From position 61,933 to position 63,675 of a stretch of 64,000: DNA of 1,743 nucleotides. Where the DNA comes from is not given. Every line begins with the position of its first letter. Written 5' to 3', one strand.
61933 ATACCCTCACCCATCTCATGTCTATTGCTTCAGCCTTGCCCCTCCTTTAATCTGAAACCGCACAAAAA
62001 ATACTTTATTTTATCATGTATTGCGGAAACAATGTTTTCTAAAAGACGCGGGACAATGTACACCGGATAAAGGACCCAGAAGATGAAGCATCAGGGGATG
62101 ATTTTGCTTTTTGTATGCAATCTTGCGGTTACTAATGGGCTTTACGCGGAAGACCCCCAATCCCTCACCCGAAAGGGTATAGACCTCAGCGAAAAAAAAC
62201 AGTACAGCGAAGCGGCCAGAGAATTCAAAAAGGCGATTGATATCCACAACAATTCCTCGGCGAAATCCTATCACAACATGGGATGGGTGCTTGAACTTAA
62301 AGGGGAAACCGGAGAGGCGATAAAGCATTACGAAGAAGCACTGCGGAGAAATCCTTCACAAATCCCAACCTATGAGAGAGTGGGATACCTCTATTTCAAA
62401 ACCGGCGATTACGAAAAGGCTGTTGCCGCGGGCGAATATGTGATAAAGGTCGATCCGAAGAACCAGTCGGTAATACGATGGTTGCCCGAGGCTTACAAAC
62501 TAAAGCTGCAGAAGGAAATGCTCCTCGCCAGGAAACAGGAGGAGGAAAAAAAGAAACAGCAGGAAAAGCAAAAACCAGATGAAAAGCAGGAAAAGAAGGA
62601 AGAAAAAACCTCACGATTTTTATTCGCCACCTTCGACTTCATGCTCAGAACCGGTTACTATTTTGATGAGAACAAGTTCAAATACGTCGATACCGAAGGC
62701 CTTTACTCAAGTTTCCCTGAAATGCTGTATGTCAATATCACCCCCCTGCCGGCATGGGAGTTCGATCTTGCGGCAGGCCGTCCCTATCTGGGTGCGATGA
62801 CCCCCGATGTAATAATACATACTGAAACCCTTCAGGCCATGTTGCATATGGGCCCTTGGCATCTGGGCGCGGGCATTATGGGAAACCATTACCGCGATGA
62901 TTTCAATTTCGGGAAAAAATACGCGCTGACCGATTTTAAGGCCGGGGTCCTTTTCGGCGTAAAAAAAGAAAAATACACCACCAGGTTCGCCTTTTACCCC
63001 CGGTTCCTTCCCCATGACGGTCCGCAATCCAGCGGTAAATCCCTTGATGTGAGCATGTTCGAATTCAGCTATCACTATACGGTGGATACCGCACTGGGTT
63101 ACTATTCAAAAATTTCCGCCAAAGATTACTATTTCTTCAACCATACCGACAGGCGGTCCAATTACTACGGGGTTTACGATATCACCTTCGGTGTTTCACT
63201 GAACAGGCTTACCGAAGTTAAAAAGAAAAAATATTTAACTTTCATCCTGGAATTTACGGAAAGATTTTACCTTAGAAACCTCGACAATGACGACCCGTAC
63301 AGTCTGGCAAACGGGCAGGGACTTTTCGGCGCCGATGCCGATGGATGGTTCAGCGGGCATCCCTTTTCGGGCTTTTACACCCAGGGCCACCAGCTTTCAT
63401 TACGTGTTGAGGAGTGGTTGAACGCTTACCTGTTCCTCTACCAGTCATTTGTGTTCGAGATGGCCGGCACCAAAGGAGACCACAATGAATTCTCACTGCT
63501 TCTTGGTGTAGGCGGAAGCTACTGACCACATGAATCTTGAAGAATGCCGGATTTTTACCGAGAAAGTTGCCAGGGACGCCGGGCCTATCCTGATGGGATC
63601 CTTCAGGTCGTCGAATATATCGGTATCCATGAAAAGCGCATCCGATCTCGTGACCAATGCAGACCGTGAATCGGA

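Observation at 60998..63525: OlsB-like N-acyl amino acid synthase followed by a TPR/beta-barrel outer-membrane protein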

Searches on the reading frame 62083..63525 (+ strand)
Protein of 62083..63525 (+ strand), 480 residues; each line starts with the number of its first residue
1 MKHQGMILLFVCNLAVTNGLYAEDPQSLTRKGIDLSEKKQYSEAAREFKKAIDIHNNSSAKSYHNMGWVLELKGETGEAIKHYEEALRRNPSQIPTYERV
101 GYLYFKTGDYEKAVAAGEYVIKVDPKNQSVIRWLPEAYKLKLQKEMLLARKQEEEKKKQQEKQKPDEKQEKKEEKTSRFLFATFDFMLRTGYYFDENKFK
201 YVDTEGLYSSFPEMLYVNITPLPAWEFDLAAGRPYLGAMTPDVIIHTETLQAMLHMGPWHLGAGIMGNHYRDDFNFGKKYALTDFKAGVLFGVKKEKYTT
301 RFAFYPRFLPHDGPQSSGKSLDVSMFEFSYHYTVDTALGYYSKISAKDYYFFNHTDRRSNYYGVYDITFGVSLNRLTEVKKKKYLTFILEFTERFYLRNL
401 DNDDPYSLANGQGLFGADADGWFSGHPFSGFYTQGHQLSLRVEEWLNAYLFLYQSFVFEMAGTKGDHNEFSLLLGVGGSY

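Call 3: search_protein_families(library=pfam, proteins=[window:62083-63525:+], max_evalue=0.1)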
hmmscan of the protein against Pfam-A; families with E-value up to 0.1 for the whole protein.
window:62083-63525:+ (480 aa): 15 families
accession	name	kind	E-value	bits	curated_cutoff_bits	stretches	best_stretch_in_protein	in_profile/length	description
PF07719.23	TPR_2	-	1.4e-17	62.8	27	2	60-92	1-33/34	Tetratricopeptide repeat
PF00515.34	TPR_1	-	2.1e-16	59.4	27.8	2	60-92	1-33/34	Tetratricopeptide repeat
PF13181.12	TPR_8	-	2.2e-13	49.6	25.7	2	60-92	1-33/34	Tetratricopeptide repeat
PF13424.12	TPR_12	-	1.8e-10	41.3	30.1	1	28-89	6-74/77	Tetratricopeptide repeat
PF13414.12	TPR_11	-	2e-10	40.6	26.8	3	73-108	7-42/42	TPR repeat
PF13431.12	TPR_17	-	1.4e-09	37.9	24.4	2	82-114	1-33/34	Tetratricopeptide repeat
PF25063.1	ARM_TT21_C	-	2.8e-07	31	35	1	39-128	108-198/209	Tetratricopeptide repeat protein 21 C-terminal ARM domain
PF13374.12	TPR_10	-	5.3e-07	29.9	27.5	1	60-89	2-31/42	Tetratricopeptide repeat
PF13428.12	TPR_14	-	3e-06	27.8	23.5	1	63-100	4-41/44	Tetratricopeptide repeat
PF13432.12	TPR_16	-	5.4e-06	27.2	32.7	2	74-122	11-59/65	Tetratricopeptide repeat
PF14559.12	TPR_19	-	7.6e-06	26.6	25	2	74-116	5-47/68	Tetratricopeptide repeat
PF13176.12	TPR_7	-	3.6e-05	24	27.9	1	62-92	1-33/36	Tetratricopeptide repeat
PF13174.12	TPR_6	-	9.2e-05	23.3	26.3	0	64-91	4-31/33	Tetratricopeptide repeat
PF24575.1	TPR_Slam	-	0.014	16.3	35.2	0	68-111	55-98/104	Surface lipoprotein assembly modifier, N-terminal TPR repeats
PF23914.1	TPR_CcmH_CycH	-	0.016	15.5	42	1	39-127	64-154/158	Cytochrome c-type biogenesis protein H TPR domain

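Call 4: search_protein_families(library=ncbifam, proteins=[window:62083-63525:+], max_evalue=0.1)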
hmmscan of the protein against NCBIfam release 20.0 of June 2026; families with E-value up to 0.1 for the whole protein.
window:62083-63525:+ (480 aa): 21 families
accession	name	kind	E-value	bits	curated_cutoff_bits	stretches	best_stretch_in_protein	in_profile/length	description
NF040959.1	MamA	equivalog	1.7e-10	40.7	200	1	23-115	103-194/204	magnetosome protein MamA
TIGR02917.1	PEP_TPR_lipo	equivalog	2.4e-08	32.4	312.2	1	24-154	464-595/899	XrtA/PEP-CTERM system TPR-repeat protein PrsT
NF002725.1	PRK02603.1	equivalog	8.7e-08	32.4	143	1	30-113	40-125/173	photosystem I assembly protein Ycf3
TIGR02521.1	type_IV_pilW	equivalog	1e-07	31.7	154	1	35-117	109-192/234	type IV pilus biogenesis/stability protein PilW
NF033758.1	gliding_GltE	equivalog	4.3e-07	29.2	225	1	40-141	67-167/411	adventurous gliding motility TPR repeat lipoprotein GltE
NF047507.1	TPR_BatC_Lepto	exception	3.3e-06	26.7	175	1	8-175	4-175/214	TPR repeat-containing protein BatC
NF033762.1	social_mot_Tgl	equivalog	3.6e-06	26.5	225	1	38-114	113-190/252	social motility TPR repeat lipoprotein Tgl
NF047371.1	FlcA_CTERM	equivalog_domain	0.00029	19.4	300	1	35-127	409-506/646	periplasmic flagellar collar protein FlcA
TIGR00990.1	3a0801s09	subfamily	0.0012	17.6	757.25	1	27-127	333-432/615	mitochondrial import receptor subunit TOM70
NF033920.0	C39_PA2778_fam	equivalog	0.0014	18.1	150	2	72-150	168-244/255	PA2778 family cysteine peptidase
TIGR03302.1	OM_YfiO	subfamily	0.0039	16.7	81.4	0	19-62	27-72/239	outer membrane protein assembly factor BamD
NF052230.1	T9SS_PorE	exception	0.0044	15.3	600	1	29-139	22-136/648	PorE family type IX secretion system protein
NF008520.0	PRK11447.1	equivalog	0.0051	14.6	858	1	73-134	282-343/1157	cellulose synthase complex outer membrane protein BcsC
TIGR02795.1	tol_pal_ybgF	equivalog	0.0072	16.9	90.1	1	27-92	4-71/119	tol-pal system protein YbgF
TIGR02552.1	LcrH_SycD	equivalog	0.018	14.7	104.8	1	28-128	21-120/136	SycD/LcrH family type III secretion system chaperone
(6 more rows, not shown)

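Call 9: find_homologous_proteins(query=window:62083-63525:+)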
Query window:62083-63525:+ (480 aa): 56 proteins with E <= 0.001 among 8000 candidates.
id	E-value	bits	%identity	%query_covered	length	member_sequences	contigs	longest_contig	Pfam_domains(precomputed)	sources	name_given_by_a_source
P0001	0.0e+0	1111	100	100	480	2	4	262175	PF14559.13,PF25063.1,PF13431.13,PF13414.13,PF00515.35,PF13424.13,PF13432.13,PF13428.13,PF13181.13,PF07719.24,PF13374.13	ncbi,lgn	-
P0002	7.5e-248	841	75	100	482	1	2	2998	PF25063.1,PF13431.13,PF13414.13,PF13176.13,PF13428.13,PF14559.13,PF00515.35,PF13424.13,PF13432.13,PF13181.13,PF07719.24,PF13174.13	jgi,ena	-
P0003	7.2e-204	696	61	99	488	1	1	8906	PF25063.1,PF13431.13,PF13414.13,PF13428.13,PF13374.13,PF14559.13,PF00515.35,PF13424.13,PF13432.13,PF13181.13,PF07719.24,PF13174.13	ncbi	-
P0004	2.1e-180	619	55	99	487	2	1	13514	PF14559.13,PF25063.1,PF13431.13,PF13414.13,PF00515.35,PF13424.13,PF13428.13,PF13181.13,PF07719.24,PF13374.13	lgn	-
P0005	8.3e-179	614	56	99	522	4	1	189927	PF25063.1,PF13431.13,PF13414.13,PF00515.35,PF13424.13,PF13432.13,PF13428.13,PF13181.13,PF07719.24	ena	-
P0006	7.5e-178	610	54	99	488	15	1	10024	PF14559.13,PF13431.13,PF13414.13,PF00515.35,PF13424.13,PF13432.13,PF13428.13,PF13181.13,PF07719.24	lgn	-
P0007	1.7e-175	603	53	100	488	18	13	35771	PF14559.13,PF25063.1,PF13431.13,PF13414.13,PF00515.35,PF13424.13,PF13432.13,PF13428.13,PF13181.13,PF07719.24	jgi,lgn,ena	-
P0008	1.6e-174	599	53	99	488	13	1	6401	PF14559.13,PF13431.13,PF13414.13,PF00515.35,PF13424.13,PF13432.13,PF13428.13,PF13181.13,PF07719.24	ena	-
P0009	9.2e-166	571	52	98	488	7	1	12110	PF25063.1,PF13431.13,PF13414.13,PF00515.35,PF13424.13,PF13432.13,PF13181.13,PF07719.24,PF13374.13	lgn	-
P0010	6.2e-165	568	51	99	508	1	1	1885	PF13431.13,PF13414.13,PF00515.35,PF13424.13,PF13181.13,PF07719.24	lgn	-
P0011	2.2e-164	566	51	98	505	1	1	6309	PF13431.13,PF13414.13,PF00515.35,PF13424.13,PF13176.13,PF13432.13,PF13181.13,PF07719.24,PF13174.13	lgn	-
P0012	3.8e-162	559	52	95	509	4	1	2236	PF13431.13,PF13414.13,PF00515.35,PF13424.13,PF13176.13,PF13432.13,PF13181.13,PF07719.24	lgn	-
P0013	3.8e-159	549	51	97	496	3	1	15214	PF14559.13,PF25063.1,PF13431.13,PF13414.13,PF00515.35,PF13424.13,PF13176.13,PF13432.13,PF13428.13,PF13181.13,PF07719.24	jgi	jgi:tetratricopeptide (TPR) repeat protein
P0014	4.1e-159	549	50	99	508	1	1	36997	PF13431.13,PF13414.13,PF00515.35,PF13424.13,PF13181.13,PF07719.24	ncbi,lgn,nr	ncbi:MAG: tetratricopeptide repeat protein [Spirochaetota bacterium]|nr:tetratricopeptide repeat pro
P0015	6.7e-158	545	50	99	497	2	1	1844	PF14559.13,PF13431.13,PF13414.13,PF00515.35,PF13424.13,PF13176.13,PF13432.13,PF13428.13,PF13181.13,PF07719.24,PF13374.13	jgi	jgi:hypothetical protein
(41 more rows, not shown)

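Call 13: find_related_loci(query=A1, collection=genome_contigs, flank=10000)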
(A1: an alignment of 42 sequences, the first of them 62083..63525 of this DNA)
Query A1 (480 aa) in genome_contigs; peptide patterns used: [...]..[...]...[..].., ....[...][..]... (x = any residue, [..] = any of these).
210 stretches matched a pattern; 96 encode a relative of the query (tblastn E <= 1e-3); the best 80 are kept; 80 distinct loci.
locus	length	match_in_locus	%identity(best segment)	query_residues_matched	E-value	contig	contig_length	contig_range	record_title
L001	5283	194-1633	55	9-480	2e-176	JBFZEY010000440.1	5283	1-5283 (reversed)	MAG: Spirochaetota bacterium isolate PPR_0600 k121_3083421, whole genome shotgun sequence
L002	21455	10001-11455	53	1-480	8e-169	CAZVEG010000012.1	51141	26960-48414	MAG TPA_asm: uncultured Leptospirales bacterium isolate binchicken_co269_219 genome assembly, contig: NODE_562_length_51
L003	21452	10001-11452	53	2-480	2e-168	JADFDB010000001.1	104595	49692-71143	MAG: Spirochaetes bacterium isolate QR_Bin.4 NODE_1_length_104595_cov_17.5686, whole genome shotgun sequence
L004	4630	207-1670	52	6-480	2e-172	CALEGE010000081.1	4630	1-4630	MAG TPA_asm: uncultured Spirochaetia bacterium isolate SRR1562008_bin.80_CONCOCT_v1.1_MAG genome assembly, contig: ERZ72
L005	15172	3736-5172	53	8-480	1e-167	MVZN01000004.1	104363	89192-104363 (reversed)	MAG: Spirochaetes bacterium ADurb.BinA120 BWY96_contig000004, whole genome shotgun sequence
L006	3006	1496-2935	53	6-477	8e-176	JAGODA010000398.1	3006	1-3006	MAG: Spirochaetes bacterium isolate Go_SlDig_bin_136 Go_SlDig_129381_length_3006_cov_4.182355, whole genome shotgun sequ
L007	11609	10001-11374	53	9-458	5e-160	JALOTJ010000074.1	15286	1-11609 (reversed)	MAG: Spirochaetes bacterium isolate Prado230 scaffold_5285, whole genome shotgun sequence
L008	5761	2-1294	55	56-480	6e-156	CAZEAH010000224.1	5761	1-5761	MAG TPA_asm: uncultured Leptospirales bacterium isolate binchicken_co58_57 genome assembly, contig: NODE_10786_length_57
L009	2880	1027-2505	48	2-480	3e-161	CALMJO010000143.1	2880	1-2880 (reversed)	MAG TPA_asm: uncultured Spirochaetes bacterium isolate SRR5215464_bin.19_CONCOCT_v1.1_MAG genome assembly, contig: ERZ78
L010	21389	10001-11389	52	22-477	1e-151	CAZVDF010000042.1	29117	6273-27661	MAG TPA_asm: uncultured Leptospirales bacterium isolate SRP192927_co7_703 genome assembly, contig: NODE_2596_length_2911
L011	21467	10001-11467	48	1-480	1e-149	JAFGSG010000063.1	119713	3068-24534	MAG: Spirochaetes bacterium isolate Zod_Metabat.878 k87_4967017, whole genome shotgun sequence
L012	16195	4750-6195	51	8-480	2e-148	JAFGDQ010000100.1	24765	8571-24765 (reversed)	MAG: Spirochaetes bacterium isolate Zod_Metabat.1181 k87_12238544, whole genome shotgun sequence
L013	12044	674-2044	48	24-471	2e-145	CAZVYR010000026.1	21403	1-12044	MAG TPA_asm: uncultured Leptospirales bacterium isolate binchicken_co129_857 genome assembly, contig: NODE_6964_length_2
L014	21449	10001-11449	47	1-477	8e-145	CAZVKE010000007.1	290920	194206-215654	MAG TPA_asm: uncultured Leptospiraceae bacterium isolate SRP216815_co1_157 genome assembly, contig: NODE_40_length_29092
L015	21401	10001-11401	50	22-480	5e-144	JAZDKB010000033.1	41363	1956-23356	MAG: Spirochaetota bacterium isolate MEGAHIT-group-0.510 k141_9074308, whole genome shotgun sequence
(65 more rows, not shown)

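Call 17: find_encoding_contigs(protein=P0001, flank=10000, max_places=3)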
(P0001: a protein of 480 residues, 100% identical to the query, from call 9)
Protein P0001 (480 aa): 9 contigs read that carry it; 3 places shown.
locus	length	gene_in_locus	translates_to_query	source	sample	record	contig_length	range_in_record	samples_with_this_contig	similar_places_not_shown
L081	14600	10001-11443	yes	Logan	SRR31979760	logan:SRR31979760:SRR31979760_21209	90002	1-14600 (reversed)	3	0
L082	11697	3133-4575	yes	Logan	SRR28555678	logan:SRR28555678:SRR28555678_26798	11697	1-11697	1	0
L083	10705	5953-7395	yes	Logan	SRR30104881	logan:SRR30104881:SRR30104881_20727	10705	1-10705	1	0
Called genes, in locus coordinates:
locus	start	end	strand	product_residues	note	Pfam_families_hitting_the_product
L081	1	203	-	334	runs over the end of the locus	PF01850:PIN (weak)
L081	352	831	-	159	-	PF02559:CarD_TRCF_RID, PF21095:CarD_C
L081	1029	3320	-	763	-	PF00912:Transgly, PF00905:Transpeptidase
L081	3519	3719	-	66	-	-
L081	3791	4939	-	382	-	PF00089:Trypsin, PF13365:Trypsin_2, PF00595:PDZ (weak), PF13180:PDZ_2, PF17820:PDZ_6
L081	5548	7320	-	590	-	PF17297:PEPCK_N, PF00821:PEPCK_GTP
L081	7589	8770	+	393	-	PF21571:ArgZ-like_C_1st (weak), PF21570:ArgZ-like_C_2nd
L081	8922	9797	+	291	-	PF13444:Acetyltransf_5, PF21926:FeeM (weak)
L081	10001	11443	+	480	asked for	PF13181:TPR_8 (faint), PF13374:TPR_10 (faint), PF13424:TPR_12, PF13431:TPR_17 (faint), PF13432:TPR_16 (faint), PF25063:ARM_TT21_C (weak), PF00515:TPR_1 (weak), PF07719:TPR_2 (weak), +3 more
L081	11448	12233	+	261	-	PF00459:Inositol_P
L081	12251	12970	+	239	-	-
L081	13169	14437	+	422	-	PF00709:Adenylsucc_synt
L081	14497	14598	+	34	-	?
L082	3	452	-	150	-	?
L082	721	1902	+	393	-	PF21571:ArgZ-like_C_1st (weak), PF21570:ArgZ-like_C_2nd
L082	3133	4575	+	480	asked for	PF13181:TPR_8 (faint), PF13374:TPR_10 (faint), PF13424:TPR_12, PF13431:TPR_17 (faint), PF13432:TPR_16 (faint), PF25063:ARM_TT21_C (weak), PF00515:TPR_1 (weak), PF07719:TPR_2 (weak), +3 more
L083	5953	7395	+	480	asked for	PF13181:TPR_8 (faint), PF13374:TPR_10 (faint), PF13424:TPR_12, PF13431:TPR_17 (faint), PF13432:TPR_16 (faint), PF25063:ARM_TT21_C (weak), PF00515:TPR_1 (weak), PF07719:TPR_2 (weak), +3 more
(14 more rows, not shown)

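Call 21: predict_structure(alignment_id=A1)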
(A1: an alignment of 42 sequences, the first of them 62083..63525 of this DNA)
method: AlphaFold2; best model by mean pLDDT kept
length: 480 residues; sequences in the alignment: 42
mean_pLDDT: 87.5   pTM: 0.62
mean pLDDT of the five models: 87.5, 85.6, 85.3, 85.1, 84.4
residues with pLDDT >= 90: 278; 70-90: 146; 50-70: 37; < 50: 19
segments of 3 or more residues with pLDDT < 50: 159-175
pLDDT, mean of each block of 10 residues (from residue 1): 64 59 76 88 89 89 93 90 93 91 90 90 87 87 75 58 45 56 97 94 91 96 93 95 95 95 97 90 94 94 86 74 96 93 97 92 97 87 92 96 88 86 87 96 94 98 92 96
secondary structure, 60 per line:
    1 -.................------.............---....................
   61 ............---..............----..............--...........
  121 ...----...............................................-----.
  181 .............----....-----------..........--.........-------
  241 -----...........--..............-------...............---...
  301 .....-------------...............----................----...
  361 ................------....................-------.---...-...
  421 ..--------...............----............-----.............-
elements in order: H2-18 H25-37 H41-72 H76-89 H94-107 H110-123 H128-174 E180-193 E198-201 E213-222 E225-233 E246-256 E259-272 E280-294 E298-305 E319-333 E338-353 E358-376 E383-402 H419-422 E431-445 E450-461 E467-479

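Call 24: fold_search(model_id=the predicted structure, library=pdb)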
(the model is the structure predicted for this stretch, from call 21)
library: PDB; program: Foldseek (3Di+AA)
matches with E <= 10: 1500; with E <= 0.001: 329
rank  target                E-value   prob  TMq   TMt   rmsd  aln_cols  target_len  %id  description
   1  9b8a                  2.9e-09  1.00  0.28  0.25  21.9       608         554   11  Cryo-EM structure of E. coli cellulose synthase subunit C (released 2025-02-19)
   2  2r4o_A                4.1e-09  1.00  0.35  0.39  10.5       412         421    9  Crystal structure of the long-chain fatty acid transporter FadL mutant delta NPA (released 2008-09-16)
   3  9b8h_A                7.8e-09  1.00  0.27  0.24  23.3       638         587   11  Cryo-EM structure of E. coli cellulose synthase subunit C with cellotetraose (released 2025-02-19)
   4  9h80_M                9.2e-09  1.00  0.32  0.37  18.6       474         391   12  Structure of the outer membrane exopolysaccharide transporter PelBC (released 2025-06-11)
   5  3dwn_A                1.2e-08  1.00  0.35  0.39  10.0       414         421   10  Crystal structure of the long-chain fatty acid transporter FadL mutant A77E/S100R (released 2008-12-16)
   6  3pgs_B                1.4e-08  1.00  0.37  0.41   9.9       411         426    9  Phe3Gly mutant of EcFadL (released 2011-05-25)
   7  3pgs_A                1.7e-08  1.00  0.37  0.41   9.4       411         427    9  Phe3Gly mutant of EcFadL (released 2011-05-25)
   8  5mdq_A                2.0e-08  1.00  0.32  0.41  10.7       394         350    7  Crystal structure of outer membrane expressed Chitoporin VhChip from Vibrio harveyi (released 2017-12-20)
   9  7eqm_A                2.2e-08  1.00  0.32  0.43  10.0       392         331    9  Apo Truncated VhChiP (Delta 1-19) (released 2022-08-10)
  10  2r4n_A                3.0e-08  1.00  0.34  0.38  10.0       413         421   10  Crystal structure of the long-chain fatty acid transporter FadL mutant N33A (released 2008-09-16)
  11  3pgr                  4.8e-08  1.00  0.35  0.43  10.0       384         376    9  Asp348Arg mutant of EcFadL (released 2011-05-25)
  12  2r4l_C                5.1e-08  1.00  0.38  0.43   9.2       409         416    9  Crystal structure of the long-chain fatty acid transporter FadL mutant P34A (released 2008-09-16)
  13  6tzk                  5.7e-08  1.00  0.27  0.28  21.2       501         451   11  Bacterial cellulose synthase outermembrane channel BcsC with terminal TPR repeat (released 2019-10-23)
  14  3pf1_A                6.8e-08  1.00  0.35  0.39   9.9       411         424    9  E. coli FadL Asp348Ala mutant (released 2011-05-25)
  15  5mdo_A                8.0e-08  1.00  0.32  0.42  10.2       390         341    7  Crystal structure of in vitro folded Chitoporin VhChip from Vibrio harveyi (crystal form I) (released 2017-12-20)
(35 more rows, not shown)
